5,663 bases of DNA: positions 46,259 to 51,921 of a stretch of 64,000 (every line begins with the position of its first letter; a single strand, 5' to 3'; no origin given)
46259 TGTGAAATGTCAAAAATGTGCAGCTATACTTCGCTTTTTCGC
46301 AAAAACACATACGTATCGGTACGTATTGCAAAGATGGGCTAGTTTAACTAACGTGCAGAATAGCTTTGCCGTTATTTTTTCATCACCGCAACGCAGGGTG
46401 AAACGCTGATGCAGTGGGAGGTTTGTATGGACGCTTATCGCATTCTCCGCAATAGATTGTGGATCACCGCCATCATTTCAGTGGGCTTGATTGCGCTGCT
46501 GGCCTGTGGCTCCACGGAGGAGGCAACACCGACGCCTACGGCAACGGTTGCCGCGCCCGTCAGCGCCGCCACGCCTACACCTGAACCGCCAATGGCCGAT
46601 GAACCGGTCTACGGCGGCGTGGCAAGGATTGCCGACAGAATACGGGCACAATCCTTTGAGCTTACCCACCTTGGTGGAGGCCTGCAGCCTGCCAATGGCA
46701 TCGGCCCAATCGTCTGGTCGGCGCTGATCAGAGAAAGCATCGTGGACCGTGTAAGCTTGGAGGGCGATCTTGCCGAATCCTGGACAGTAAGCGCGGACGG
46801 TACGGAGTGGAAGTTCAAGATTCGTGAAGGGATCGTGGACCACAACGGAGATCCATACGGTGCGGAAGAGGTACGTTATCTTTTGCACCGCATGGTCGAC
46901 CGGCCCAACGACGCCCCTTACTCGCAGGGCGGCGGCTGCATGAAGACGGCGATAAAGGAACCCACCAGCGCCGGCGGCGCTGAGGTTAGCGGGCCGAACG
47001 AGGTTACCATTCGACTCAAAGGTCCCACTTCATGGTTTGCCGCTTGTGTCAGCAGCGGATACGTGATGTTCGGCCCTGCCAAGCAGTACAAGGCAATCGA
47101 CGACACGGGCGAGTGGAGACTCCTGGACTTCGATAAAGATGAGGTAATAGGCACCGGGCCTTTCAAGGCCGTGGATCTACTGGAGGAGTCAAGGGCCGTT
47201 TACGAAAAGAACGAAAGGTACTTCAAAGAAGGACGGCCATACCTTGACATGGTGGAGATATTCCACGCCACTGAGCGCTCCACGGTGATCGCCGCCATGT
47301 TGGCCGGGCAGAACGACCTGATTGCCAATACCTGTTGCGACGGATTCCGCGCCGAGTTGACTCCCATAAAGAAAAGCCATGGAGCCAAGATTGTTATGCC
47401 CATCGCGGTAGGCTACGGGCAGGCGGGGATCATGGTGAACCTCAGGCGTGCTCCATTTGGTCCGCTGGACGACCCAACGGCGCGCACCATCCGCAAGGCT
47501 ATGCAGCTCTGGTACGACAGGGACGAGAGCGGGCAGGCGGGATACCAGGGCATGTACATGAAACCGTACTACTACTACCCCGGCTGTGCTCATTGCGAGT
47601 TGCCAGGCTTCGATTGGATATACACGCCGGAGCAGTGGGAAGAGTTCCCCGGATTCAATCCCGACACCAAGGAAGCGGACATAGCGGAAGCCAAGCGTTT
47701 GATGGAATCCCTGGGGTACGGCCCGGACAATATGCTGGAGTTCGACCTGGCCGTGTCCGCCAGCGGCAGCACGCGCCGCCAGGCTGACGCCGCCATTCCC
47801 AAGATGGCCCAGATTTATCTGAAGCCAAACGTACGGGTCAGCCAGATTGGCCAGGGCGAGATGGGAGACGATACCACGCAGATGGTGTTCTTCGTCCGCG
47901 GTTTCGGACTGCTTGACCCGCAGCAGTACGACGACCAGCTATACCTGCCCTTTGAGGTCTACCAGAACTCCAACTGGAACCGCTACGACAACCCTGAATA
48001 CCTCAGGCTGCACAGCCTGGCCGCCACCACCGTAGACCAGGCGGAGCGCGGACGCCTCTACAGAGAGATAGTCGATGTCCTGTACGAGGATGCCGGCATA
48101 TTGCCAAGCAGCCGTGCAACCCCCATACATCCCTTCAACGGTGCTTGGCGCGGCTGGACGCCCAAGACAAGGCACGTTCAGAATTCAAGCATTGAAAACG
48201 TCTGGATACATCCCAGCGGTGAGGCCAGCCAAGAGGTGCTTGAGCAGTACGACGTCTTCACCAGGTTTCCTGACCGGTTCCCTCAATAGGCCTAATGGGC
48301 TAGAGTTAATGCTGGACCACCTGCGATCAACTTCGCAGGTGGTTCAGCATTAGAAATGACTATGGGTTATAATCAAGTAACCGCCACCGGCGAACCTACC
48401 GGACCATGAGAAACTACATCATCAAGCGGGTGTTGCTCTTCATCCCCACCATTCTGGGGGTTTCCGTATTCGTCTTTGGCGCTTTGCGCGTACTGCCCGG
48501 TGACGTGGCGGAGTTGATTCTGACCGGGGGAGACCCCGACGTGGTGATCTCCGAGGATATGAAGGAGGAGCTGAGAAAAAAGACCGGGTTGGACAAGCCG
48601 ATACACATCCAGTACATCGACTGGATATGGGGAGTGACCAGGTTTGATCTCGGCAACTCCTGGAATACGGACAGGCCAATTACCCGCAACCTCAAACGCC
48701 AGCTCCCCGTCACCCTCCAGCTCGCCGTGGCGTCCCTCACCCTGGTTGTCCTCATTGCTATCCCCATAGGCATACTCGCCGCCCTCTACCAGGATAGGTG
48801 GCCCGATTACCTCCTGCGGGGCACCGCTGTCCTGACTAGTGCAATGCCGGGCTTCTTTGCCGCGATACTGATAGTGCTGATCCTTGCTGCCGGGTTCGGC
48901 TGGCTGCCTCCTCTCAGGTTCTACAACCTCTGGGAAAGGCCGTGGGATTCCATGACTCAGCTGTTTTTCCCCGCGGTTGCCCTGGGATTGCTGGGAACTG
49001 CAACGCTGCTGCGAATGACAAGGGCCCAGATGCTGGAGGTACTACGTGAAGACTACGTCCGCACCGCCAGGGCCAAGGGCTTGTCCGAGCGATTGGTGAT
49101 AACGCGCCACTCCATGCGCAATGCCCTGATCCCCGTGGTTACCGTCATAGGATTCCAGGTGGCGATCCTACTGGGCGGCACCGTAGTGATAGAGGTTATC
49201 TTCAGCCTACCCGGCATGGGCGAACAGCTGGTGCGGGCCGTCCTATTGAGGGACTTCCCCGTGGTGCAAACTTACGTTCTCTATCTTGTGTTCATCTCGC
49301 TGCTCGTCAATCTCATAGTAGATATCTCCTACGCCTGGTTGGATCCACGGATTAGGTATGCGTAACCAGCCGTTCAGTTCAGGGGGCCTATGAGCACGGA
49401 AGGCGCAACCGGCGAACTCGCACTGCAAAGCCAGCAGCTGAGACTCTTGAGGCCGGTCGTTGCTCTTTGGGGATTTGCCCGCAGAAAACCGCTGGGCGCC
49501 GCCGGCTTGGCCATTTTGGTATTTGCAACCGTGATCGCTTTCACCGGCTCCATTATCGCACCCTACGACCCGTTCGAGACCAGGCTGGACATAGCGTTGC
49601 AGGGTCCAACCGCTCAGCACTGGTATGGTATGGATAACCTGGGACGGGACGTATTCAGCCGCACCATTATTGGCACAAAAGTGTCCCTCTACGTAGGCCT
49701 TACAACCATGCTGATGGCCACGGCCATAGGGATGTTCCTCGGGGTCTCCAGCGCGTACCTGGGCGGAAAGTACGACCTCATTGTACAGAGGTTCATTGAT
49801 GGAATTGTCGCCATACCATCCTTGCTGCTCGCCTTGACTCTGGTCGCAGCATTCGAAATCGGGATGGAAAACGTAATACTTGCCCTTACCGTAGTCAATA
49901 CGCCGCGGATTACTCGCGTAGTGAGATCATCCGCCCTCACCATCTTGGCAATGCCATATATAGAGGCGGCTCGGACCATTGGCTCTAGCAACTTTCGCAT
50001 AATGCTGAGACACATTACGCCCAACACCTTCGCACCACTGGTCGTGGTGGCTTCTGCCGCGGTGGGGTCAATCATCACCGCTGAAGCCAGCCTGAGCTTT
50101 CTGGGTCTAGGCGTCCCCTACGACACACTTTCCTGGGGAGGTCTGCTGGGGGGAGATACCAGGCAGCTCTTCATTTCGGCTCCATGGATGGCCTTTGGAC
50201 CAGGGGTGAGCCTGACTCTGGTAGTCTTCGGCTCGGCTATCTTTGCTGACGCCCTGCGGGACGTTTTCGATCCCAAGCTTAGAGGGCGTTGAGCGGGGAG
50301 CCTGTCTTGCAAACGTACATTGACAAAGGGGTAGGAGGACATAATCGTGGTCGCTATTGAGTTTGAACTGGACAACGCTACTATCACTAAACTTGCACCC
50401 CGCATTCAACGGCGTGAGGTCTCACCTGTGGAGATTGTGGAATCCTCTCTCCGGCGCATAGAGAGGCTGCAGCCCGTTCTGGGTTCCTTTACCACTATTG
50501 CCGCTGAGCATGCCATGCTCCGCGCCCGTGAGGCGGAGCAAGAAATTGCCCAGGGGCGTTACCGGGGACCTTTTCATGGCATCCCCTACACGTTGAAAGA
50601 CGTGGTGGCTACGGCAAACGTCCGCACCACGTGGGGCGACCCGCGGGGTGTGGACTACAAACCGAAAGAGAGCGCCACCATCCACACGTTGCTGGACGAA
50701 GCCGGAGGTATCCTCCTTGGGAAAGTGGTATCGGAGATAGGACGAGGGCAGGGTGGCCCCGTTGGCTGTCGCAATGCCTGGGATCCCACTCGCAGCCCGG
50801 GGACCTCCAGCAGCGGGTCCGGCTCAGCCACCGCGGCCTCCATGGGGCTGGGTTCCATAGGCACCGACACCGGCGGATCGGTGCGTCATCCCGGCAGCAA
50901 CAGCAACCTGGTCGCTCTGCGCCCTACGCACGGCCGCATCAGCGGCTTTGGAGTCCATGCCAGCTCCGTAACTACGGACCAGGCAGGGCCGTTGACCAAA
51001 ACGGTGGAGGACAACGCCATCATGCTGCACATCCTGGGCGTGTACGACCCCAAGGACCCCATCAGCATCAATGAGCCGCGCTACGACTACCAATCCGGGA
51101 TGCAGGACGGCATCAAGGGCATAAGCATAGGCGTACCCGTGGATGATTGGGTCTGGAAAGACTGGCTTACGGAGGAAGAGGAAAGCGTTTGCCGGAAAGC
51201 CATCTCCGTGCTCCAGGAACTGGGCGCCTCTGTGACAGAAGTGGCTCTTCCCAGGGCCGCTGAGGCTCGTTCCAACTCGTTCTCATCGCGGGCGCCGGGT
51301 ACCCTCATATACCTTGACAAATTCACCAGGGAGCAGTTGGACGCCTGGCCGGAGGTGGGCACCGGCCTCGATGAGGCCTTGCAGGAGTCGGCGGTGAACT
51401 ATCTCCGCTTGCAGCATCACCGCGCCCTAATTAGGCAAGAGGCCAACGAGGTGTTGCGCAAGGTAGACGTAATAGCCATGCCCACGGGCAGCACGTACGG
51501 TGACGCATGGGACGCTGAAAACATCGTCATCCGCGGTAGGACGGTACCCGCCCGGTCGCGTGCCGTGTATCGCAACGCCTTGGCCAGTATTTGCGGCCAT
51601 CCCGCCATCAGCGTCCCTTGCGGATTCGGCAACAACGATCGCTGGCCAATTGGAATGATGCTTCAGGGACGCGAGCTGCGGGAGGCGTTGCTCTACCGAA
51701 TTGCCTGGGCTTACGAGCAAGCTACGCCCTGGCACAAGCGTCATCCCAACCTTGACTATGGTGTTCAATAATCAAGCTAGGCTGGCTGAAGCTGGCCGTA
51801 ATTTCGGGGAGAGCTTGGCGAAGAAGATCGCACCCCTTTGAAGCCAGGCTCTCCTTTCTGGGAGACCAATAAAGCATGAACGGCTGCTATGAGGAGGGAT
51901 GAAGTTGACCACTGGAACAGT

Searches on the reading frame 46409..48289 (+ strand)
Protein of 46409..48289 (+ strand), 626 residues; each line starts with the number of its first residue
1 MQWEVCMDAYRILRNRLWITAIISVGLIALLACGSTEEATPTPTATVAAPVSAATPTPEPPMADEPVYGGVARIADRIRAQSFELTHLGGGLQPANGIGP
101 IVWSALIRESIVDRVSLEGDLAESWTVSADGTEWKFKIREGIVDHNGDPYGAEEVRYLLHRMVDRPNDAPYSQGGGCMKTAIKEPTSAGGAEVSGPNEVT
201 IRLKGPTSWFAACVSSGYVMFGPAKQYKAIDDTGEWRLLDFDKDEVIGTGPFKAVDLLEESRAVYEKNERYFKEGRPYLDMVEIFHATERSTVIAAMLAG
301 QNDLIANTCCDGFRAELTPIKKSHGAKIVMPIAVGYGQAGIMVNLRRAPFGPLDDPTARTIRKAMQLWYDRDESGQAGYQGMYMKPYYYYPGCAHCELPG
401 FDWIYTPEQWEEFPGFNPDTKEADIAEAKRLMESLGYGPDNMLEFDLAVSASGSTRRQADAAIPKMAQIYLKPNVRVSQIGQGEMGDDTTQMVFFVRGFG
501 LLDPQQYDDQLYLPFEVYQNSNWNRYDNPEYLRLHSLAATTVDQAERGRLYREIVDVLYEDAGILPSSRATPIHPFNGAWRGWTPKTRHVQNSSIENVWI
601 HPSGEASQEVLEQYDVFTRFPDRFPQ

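Call 4: search_protein_families(library=pfam, proteins=[window:46409-48289:+], max_evalue=0.001)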
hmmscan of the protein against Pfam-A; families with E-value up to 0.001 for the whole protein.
window:46409-48289:+ (626 aa): 1 family
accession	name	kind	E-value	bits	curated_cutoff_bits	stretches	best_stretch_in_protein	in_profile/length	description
PF00496.27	SBP_bac_5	-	8.4e-43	147.3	32.4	1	117-512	2-361/368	Bacterial extracellular solute-binding proteins, family 5 Middle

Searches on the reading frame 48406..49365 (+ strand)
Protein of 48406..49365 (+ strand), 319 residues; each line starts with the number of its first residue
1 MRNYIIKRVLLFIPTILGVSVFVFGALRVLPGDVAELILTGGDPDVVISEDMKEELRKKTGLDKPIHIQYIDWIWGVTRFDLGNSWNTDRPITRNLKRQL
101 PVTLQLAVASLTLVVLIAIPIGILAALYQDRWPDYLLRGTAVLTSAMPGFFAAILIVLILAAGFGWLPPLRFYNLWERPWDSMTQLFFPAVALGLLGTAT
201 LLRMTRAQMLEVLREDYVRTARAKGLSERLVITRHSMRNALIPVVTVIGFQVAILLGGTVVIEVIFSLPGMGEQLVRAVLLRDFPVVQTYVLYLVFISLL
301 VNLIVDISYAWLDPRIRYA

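Call 6: search_protein_families(library=pfam, proteins=[window:48406-49365:+])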
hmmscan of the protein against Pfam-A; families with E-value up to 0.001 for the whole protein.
window:48406-49365:+ (319 aa): 2 families
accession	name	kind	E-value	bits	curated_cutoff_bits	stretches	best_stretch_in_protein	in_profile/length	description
PF00528.27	BPD_transp_1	-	4.7e-40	137.7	26.4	1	118-317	1-183/184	Binding-protein-dependent transport system inner membrane component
PF19300.4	BPD_transp_1_N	-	5.7e-08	33.4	23.8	1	1-107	1-114/114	Binding-prot-dependent transport system membrane comp, N-term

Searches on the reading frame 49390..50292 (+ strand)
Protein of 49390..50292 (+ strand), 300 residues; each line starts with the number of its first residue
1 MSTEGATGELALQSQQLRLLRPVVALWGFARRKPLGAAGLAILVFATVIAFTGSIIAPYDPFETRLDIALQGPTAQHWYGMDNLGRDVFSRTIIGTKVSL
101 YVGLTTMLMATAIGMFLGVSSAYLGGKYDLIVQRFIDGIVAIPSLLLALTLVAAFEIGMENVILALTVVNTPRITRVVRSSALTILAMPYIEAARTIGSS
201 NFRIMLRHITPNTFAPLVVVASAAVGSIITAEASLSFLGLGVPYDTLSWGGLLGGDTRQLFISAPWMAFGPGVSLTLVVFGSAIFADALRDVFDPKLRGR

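Call 6: search_protein_families(library=pfam, proteins=[window:49390-50292:+])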
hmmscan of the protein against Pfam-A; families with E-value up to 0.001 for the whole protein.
window:49390-50292:+ (300 aa): 2 families
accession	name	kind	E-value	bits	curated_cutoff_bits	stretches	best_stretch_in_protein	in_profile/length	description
PF00528.27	BPD_transp_1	-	2.8e-25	89.5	26.4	1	114-298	1-183/184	Binding-protein-dependent transport system inner membrane component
PF12911.12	OppC_N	-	3.4e-06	27.3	23.9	1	31-73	11-53/53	N-terminal TM domain of oligopeptide transport permease C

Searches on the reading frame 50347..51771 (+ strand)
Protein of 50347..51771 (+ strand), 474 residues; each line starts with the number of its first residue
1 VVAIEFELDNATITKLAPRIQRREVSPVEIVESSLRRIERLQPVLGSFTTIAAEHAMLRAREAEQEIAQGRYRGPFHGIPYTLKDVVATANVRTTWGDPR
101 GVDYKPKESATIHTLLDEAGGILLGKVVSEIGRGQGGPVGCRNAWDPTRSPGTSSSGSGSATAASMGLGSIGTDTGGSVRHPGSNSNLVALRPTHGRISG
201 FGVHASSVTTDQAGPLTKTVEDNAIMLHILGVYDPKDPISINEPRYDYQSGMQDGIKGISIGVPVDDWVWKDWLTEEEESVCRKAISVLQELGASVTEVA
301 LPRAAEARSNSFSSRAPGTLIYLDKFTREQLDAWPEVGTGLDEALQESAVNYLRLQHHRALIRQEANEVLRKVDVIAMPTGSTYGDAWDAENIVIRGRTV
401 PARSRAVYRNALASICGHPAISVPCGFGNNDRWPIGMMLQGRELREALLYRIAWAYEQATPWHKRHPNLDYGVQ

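Call 6: search_protein_families(library=pfam, proteins=[window:50347-51771:+])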
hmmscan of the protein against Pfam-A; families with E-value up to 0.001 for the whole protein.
window:50347-51771:+ (474 aa): 1 family
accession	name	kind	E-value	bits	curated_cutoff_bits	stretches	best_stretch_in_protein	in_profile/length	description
PF01425.27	Amidase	-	2.2e-74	251.5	27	1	29-449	1-444/445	Amidase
